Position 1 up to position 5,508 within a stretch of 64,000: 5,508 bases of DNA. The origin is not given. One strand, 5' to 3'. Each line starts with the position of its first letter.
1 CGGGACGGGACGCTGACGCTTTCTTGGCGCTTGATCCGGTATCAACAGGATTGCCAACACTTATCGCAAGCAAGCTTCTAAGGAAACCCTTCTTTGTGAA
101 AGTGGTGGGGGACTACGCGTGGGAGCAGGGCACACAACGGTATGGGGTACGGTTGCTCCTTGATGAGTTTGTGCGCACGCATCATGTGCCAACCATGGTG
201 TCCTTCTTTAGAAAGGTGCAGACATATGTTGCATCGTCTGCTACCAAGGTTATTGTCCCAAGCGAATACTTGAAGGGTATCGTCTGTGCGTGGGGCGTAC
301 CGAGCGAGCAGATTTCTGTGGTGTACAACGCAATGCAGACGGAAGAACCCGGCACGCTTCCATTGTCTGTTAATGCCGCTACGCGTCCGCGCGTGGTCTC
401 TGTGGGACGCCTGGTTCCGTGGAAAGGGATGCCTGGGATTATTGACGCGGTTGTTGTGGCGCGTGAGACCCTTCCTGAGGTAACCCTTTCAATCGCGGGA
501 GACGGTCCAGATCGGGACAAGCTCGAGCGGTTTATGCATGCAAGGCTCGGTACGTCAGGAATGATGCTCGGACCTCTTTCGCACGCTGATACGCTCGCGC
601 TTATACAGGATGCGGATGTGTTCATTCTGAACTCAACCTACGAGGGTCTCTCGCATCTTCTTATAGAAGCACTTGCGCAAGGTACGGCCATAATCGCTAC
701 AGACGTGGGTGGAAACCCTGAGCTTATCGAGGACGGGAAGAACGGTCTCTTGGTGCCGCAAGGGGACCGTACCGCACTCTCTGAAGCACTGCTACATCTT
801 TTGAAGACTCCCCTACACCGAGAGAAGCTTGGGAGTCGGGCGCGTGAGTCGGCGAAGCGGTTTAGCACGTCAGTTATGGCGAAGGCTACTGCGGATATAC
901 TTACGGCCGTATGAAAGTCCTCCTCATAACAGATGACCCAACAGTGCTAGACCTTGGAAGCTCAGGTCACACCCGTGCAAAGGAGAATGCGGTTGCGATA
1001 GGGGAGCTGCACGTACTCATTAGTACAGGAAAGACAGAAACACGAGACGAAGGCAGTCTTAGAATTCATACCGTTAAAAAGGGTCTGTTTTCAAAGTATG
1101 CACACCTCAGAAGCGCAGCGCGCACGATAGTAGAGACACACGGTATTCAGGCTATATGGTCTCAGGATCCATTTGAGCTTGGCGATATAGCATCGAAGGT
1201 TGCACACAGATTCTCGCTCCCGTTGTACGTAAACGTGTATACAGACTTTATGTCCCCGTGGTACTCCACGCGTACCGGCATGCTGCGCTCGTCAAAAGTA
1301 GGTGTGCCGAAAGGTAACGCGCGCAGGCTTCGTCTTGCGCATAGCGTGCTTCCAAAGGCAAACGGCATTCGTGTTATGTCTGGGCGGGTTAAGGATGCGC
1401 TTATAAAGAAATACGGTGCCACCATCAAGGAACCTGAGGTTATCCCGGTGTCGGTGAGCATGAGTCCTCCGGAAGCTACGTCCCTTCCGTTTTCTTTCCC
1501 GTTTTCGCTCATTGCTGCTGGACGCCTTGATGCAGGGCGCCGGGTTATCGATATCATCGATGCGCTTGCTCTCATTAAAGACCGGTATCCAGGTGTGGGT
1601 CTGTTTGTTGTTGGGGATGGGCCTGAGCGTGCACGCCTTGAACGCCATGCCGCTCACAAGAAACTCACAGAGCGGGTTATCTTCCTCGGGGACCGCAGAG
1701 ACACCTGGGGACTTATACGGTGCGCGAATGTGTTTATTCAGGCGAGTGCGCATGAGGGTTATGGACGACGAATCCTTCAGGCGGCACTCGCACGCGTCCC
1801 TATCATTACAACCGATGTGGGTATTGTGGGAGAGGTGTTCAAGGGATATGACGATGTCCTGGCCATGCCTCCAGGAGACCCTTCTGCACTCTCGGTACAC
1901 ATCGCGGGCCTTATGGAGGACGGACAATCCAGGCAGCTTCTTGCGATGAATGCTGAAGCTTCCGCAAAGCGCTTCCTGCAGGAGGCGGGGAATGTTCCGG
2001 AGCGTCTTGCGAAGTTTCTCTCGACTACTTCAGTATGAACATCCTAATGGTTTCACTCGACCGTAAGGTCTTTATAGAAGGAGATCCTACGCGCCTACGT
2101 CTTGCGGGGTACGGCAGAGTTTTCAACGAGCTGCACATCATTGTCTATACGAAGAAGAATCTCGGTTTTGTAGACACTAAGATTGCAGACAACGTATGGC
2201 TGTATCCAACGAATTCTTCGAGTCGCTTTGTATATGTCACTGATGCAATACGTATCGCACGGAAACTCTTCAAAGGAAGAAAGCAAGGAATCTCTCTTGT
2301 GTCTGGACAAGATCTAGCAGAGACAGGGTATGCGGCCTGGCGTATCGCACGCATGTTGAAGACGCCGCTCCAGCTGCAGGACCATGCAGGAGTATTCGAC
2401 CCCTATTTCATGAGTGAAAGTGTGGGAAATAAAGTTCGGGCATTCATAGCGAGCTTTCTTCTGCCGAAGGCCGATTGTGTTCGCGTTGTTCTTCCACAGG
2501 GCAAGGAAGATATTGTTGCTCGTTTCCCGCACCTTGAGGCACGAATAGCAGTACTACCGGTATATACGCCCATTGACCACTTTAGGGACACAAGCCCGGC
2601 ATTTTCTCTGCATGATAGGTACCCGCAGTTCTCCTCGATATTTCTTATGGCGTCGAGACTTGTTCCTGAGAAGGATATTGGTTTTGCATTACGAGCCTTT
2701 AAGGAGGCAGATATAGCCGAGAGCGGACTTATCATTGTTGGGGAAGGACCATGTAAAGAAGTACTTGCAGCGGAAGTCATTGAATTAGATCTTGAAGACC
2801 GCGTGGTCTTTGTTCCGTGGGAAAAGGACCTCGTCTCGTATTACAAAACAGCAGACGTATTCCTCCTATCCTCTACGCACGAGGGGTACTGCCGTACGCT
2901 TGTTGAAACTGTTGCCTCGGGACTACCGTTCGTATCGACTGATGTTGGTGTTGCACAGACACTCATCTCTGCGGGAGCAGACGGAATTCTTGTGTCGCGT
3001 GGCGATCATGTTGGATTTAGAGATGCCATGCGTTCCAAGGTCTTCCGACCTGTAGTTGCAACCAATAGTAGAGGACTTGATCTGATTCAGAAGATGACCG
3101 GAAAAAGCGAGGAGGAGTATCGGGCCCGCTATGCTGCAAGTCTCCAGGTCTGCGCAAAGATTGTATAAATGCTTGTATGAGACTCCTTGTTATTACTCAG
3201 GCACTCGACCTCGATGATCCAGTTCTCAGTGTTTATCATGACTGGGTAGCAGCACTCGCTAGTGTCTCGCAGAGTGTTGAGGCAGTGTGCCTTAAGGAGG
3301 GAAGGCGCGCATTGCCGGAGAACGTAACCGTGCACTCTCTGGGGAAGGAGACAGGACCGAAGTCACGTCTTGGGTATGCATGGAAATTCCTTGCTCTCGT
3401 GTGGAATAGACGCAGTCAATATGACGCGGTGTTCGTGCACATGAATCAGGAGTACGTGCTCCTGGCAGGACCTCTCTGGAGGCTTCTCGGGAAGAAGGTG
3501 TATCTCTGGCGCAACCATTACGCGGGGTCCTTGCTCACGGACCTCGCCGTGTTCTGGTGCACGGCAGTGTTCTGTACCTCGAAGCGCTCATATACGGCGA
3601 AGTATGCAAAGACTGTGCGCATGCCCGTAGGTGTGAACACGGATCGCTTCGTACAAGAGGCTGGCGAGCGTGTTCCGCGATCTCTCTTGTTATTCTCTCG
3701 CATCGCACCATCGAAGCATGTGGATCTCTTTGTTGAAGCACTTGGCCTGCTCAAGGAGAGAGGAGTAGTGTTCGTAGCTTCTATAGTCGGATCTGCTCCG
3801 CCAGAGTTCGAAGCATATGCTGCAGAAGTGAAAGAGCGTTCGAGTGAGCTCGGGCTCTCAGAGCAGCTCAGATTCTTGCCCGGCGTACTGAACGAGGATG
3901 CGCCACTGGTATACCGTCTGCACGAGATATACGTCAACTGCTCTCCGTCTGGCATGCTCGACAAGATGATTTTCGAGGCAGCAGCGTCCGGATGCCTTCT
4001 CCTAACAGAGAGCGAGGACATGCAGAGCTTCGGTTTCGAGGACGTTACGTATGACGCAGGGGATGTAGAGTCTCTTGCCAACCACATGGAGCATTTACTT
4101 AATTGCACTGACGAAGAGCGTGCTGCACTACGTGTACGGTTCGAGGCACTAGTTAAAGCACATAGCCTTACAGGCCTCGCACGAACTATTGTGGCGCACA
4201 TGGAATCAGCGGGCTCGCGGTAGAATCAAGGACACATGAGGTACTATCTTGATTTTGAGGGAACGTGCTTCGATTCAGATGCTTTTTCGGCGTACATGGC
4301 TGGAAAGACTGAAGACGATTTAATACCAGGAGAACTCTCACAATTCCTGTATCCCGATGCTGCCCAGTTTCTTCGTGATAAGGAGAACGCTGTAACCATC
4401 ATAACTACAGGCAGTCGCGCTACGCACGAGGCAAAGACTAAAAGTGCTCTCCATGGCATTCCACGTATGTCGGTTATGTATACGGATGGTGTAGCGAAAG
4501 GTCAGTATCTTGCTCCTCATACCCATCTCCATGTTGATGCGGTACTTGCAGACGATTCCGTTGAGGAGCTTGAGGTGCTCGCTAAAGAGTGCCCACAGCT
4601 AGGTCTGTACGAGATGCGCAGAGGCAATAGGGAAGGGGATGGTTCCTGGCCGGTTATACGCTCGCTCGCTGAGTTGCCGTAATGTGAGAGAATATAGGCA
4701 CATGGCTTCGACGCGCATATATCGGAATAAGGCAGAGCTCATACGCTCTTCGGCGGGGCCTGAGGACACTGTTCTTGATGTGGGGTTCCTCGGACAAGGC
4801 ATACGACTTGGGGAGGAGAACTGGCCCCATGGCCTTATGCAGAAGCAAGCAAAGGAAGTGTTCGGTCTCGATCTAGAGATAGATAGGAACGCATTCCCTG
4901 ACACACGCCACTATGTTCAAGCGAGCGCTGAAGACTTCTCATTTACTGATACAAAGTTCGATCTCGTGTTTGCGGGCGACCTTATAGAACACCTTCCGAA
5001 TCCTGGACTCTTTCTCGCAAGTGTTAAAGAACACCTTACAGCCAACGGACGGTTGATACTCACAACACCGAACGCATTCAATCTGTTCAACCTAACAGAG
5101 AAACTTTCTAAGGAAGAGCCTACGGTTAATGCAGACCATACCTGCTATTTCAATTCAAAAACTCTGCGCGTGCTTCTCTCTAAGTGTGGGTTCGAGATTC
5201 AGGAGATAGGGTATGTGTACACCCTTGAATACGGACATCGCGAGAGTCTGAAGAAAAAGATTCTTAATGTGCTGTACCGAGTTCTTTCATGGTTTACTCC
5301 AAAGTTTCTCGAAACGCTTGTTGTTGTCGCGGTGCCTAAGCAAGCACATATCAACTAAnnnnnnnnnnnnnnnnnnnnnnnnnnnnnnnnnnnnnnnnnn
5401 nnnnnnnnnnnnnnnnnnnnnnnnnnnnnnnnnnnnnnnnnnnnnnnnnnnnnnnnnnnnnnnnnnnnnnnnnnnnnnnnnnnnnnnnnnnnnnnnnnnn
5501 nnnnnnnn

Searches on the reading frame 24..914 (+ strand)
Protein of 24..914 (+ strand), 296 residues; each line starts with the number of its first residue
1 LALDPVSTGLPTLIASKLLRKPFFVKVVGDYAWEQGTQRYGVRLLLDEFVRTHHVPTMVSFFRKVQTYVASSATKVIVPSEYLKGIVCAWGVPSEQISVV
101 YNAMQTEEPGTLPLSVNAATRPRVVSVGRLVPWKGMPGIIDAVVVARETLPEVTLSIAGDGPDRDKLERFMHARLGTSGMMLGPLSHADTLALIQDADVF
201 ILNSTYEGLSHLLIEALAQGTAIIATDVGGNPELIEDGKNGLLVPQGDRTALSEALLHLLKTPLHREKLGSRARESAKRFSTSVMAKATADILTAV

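Call 12: search_protein_families(library=pfam, proteins=[window:24-914:+])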
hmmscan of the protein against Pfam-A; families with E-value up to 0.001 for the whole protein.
window:24-914:+ (296 aa): 5 families
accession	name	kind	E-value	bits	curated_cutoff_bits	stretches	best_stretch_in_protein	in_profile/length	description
PF00534.26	Glycos_transf_1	-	9.5e-36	123.3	26.4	1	120-275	14-171/172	Glycosyl transferases group 1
PF13692.12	Glyco_trans_1_4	-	2.5e-30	106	27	1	121-261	1-141/142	Glycosyl transferases group 1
PF13524.12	Glyco_trans_1_2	-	3.7e-07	30.6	25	1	149-279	11-131/144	Glycosyl transferase-like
PF13439.12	Glyco_transf_4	-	6.1e-06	26.8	28.5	1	59-107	120-169/170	Glycosyltransferase Family 4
PF13579.12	Glyco_trans_4_4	-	0.00026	21.8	29.7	1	9-102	83-157/158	Glycosyl transferase 4-like domain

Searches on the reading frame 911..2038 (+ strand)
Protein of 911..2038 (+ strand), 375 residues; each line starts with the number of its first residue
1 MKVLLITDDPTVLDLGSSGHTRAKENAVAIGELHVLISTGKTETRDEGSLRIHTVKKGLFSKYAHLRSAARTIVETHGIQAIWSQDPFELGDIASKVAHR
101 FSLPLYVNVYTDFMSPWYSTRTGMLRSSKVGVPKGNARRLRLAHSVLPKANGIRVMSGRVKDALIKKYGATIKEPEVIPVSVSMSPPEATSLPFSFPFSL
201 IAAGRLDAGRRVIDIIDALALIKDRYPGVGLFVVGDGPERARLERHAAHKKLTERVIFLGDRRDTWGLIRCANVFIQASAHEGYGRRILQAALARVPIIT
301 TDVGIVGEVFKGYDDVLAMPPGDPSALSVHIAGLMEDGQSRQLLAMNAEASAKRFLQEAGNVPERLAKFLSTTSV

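Call 12: search_protein_families(library=pfam, proteins=[window:911-2038:+])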
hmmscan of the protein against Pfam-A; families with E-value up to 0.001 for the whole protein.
window:911-2038:+ (375 aa): 3 families
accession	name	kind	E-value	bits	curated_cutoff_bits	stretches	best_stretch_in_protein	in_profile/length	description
PF00534.26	Glycos_transf_1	-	1.6e-23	83.5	26.4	1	200-349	18-170/172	Glycosyl transferases group 1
PF13692.12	Glyco_trans_1_4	-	1.1e-21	78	27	1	199-337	3-142/142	Glycosyl transferases group 1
PF20706.3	GT4-conflict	-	0.00011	21.8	26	1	170-302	167-312/385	Family 4 Glycosyltransferase in conflict systems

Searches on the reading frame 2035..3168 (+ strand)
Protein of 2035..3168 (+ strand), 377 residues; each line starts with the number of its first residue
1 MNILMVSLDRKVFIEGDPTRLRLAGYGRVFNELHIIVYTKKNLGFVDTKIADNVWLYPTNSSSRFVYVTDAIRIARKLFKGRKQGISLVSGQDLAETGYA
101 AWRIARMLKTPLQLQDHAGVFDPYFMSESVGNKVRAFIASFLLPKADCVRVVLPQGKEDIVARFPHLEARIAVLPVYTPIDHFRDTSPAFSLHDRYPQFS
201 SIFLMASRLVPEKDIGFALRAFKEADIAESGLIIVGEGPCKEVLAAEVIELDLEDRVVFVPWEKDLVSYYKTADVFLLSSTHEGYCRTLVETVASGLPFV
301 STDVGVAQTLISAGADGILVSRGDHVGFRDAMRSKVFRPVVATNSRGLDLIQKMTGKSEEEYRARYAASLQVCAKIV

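Call 12: search_protein_families(library=pfam, proteins=[window:2035-3168:+])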
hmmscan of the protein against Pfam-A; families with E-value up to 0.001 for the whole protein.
window:2035-3168:+ (377 aa): 4 families
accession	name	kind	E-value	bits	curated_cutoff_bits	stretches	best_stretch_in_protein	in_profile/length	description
PF13692.12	Glyco_trans_1_4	-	1.6e-23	83.9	27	1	202-333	3-137/142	Glycosyl transferases group 1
PF00534.26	Glycos_transf_1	-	6.1e-23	81.7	26.4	1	202-332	17-152/172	Glycosyl transferases group 1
PF13579.12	Glyco_trans_4_4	-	1.6e-05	25.7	29.7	1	54-175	45-156/158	Glycosyl transferase 4-like domain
PF20706.3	GT4-conflict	-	0.00077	19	26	1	202-312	199-322/385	Family 4 Glycosyltransferase in conflict systems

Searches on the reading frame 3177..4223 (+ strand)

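Call 12: search_protein_families(library=pfam, proteins=[window:3177-4223:+])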
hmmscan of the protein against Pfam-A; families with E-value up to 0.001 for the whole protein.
window:3177-4223:+ (348 aa): 3 families
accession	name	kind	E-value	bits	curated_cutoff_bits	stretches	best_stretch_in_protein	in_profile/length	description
PF13692.12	Glyco_trans_1_4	-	3.7e-10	40.7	27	1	169-309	3-141/142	Glycosyl transferases group 1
PF00534.26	Glycos_transf_1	-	2.1e-08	34.3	26.4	1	170-316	18-163/172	Glycosyl transferases group 1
PF13524.12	Glyco_trans_1_2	-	3.5e-06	27.5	25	1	221-336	27-140/144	Glycosyl transferase-like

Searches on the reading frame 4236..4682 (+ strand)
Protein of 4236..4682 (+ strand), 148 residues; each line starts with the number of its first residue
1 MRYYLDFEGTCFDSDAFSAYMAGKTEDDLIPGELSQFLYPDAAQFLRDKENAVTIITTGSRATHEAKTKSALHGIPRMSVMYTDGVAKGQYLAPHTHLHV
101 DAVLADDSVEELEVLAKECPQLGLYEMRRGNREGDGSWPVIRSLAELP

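Call 12: search_protein_families(library=pfam, proteins=[window:4236-4682:+])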
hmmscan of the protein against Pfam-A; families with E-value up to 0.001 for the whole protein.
window:4236-4682:+ (148 aa): 0 families

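Call 27: search_protein_families(library=pfam, max_evalue=0.01, proteins=[window:4236-4682:+])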
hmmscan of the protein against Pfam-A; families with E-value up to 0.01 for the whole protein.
window:4236-4682:+ (148 aa): 0 families

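Call 61: search_solved_structures(query=window:4236-4682:+, max_evalue=10)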
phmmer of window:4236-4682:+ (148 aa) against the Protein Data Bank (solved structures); distinct sequences matched with E-value up to 10: 2.
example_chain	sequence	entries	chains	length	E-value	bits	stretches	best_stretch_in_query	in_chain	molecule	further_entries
6yhl_A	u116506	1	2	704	1.3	12.2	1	1-53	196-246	Cytotoxic necrotizing factor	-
6yhk_A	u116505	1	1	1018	1.9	11.7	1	1-53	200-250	Cytotoxic necrotizing factor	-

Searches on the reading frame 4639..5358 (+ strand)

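Call 12: search_protein_families(library=pfam, proteins=[window:4639-5358:+])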
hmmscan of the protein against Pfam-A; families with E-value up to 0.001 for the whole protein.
window:4639-5358:+ (239 aa): 5 families
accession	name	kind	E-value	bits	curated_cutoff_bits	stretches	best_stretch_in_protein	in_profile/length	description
PF13489.12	Methyltransf_23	-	1.6e-14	54.4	27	1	62-189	36-163/164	Methyltransferase domain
PF08241.18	Methyltransf_11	-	7.2e-09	36.6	21.2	1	67-141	14-95/95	Methyltransferase domain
PF13847.12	Methyltransf_31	-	3.1e-07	30.6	27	1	93-162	59-128/145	Methyltransferase domain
PF08242.18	Methyltransf_12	-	1.8e-05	25.8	30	1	92-139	50-98/98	Methyltransferase domain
PF13649.12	Methyltransf_25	-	0.00012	23.1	27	1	89-137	47-97/97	Methyltransferase domain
